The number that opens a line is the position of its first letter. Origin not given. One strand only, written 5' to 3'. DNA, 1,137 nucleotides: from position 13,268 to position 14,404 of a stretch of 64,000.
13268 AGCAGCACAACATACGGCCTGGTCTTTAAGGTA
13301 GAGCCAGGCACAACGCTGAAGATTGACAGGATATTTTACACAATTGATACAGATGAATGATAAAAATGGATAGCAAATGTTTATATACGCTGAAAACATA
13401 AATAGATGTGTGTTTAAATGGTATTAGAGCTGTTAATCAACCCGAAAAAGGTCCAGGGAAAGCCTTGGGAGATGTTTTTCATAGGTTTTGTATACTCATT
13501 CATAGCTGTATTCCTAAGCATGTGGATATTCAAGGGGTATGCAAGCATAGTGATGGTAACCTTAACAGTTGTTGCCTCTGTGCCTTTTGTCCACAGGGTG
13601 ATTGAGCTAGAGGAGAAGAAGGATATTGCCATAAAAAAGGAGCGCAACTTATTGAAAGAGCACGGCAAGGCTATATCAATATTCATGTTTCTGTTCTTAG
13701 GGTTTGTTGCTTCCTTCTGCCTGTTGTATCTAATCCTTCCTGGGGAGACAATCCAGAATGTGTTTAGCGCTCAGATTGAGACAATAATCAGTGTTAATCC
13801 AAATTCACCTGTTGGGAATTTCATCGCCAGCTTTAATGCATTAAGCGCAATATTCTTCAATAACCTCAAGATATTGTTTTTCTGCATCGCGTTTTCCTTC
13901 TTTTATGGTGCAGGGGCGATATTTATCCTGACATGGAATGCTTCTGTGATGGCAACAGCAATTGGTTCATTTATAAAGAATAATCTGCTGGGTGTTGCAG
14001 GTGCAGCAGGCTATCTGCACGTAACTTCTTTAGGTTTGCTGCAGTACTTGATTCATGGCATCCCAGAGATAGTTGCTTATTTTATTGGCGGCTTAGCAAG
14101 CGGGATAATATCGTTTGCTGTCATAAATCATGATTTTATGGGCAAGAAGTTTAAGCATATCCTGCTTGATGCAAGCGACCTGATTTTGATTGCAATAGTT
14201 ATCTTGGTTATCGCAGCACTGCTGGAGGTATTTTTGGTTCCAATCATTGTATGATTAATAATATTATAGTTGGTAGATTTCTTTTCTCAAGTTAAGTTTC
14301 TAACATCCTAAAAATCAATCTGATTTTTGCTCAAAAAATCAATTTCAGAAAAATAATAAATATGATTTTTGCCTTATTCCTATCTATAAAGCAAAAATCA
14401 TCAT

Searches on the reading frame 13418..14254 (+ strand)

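Call 53: search_protein_families(library=pfam, proteins=[window:13418-14254:+], max_evalue=0.01)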
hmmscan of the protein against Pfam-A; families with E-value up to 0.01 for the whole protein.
window:13418-14254:+ (278 aa): 1 family
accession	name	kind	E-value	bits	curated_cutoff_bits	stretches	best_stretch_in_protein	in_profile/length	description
PF01944.22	SpoIIM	-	4.1e-10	40.3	26.9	1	91-275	4-163/163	Stage II sporulation protein M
